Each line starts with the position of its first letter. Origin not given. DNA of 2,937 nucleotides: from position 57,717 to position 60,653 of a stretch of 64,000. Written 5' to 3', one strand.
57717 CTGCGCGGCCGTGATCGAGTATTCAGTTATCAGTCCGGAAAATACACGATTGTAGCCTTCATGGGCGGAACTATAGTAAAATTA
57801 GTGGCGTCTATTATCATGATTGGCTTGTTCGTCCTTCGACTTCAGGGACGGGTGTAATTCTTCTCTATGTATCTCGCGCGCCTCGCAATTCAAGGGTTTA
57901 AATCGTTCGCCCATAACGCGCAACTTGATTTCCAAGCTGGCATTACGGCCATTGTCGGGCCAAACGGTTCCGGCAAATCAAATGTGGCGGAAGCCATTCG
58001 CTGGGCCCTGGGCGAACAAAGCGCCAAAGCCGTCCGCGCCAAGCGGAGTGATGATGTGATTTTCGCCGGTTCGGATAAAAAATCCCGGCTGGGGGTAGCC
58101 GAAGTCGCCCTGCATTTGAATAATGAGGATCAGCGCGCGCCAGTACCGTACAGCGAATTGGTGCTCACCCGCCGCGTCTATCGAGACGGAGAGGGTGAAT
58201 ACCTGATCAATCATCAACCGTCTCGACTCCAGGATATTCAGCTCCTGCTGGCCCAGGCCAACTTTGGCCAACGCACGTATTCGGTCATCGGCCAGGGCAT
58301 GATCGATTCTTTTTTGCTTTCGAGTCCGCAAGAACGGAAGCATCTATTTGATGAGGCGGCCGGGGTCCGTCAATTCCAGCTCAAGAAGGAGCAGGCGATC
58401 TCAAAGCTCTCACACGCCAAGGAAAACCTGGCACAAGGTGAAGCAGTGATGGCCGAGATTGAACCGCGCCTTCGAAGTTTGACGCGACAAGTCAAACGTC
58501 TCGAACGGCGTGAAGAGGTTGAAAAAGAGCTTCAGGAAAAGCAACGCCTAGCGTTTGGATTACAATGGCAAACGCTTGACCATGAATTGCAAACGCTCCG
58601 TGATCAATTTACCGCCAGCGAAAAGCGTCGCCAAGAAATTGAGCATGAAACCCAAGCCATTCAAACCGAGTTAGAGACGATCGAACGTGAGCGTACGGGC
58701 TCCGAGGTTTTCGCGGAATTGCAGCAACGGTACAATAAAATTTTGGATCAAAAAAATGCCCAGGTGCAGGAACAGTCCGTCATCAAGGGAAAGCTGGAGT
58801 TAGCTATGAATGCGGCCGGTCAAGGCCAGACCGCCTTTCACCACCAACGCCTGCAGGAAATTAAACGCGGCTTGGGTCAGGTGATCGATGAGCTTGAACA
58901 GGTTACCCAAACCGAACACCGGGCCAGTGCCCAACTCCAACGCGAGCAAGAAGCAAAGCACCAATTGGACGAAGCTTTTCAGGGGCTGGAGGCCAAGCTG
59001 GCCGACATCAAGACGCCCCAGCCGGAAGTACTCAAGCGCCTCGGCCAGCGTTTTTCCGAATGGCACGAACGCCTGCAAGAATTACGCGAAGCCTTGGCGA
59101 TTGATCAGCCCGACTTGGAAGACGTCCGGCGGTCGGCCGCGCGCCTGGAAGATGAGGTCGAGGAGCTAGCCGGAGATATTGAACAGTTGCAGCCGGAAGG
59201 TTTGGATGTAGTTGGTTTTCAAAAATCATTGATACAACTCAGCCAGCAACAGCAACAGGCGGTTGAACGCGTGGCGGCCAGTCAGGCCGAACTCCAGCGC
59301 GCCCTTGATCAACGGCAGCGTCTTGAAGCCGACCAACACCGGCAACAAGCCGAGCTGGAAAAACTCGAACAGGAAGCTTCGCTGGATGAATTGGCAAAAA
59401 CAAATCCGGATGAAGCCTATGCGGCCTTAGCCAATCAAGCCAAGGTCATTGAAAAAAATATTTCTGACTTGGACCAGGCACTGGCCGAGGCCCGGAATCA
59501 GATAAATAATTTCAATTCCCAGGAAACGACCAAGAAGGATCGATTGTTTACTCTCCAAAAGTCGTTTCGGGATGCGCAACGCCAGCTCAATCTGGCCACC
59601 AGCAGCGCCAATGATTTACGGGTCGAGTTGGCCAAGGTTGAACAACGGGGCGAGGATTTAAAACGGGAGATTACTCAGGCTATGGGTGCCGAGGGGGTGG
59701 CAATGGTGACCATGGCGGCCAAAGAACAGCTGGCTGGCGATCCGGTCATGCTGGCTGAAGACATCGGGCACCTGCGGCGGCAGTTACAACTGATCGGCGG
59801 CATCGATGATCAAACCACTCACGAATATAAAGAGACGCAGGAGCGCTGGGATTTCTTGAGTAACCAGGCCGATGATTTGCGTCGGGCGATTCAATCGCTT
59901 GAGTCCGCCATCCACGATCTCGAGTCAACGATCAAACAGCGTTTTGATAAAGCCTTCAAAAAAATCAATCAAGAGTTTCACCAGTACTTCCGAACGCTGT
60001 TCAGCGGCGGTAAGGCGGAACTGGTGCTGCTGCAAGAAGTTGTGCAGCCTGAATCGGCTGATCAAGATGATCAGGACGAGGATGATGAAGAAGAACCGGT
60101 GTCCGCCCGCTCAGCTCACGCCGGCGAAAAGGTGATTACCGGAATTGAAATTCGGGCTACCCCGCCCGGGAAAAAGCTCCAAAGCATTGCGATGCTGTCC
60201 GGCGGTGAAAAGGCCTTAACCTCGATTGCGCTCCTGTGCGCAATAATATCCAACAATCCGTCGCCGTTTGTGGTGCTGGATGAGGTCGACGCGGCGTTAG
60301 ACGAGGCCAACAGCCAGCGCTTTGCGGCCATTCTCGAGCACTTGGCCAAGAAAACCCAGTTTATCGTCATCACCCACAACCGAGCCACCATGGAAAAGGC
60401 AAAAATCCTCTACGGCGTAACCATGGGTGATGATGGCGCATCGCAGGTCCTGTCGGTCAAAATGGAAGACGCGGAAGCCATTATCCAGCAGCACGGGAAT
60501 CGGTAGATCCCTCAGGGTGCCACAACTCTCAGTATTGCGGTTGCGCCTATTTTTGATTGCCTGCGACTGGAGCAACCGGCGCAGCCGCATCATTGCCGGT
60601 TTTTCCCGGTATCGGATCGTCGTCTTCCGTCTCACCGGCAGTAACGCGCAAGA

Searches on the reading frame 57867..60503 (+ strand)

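Call 7: search_protein_families(library=pfam, proteins=[window:57867-60503:+], max_evalue=0.0001)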
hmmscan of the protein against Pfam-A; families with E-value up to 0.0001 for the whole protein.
window:57867-60503:+ (879 aa): 4 families
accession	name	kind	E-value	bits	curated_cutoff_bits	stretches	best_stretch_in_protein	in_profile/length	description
PF02463.25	SMC_N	-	1.7e-69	234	40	1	2-859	1-219/220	RecF/RecN/SMC N terminal domain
PF13476.12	AAA_23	-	7.6e-21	76.1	27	1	5-275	1-199/201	AAA domain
PF13304.12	AAA_21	-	1.4e-15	58.6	27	2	652-839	100-300/304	AAA domain, putative AbiEii toxin, Type IV TA system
PF13175.12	AAA_15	-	2.6e-12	47.5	32.1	1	1-337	1-304/374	AAA ATPase domain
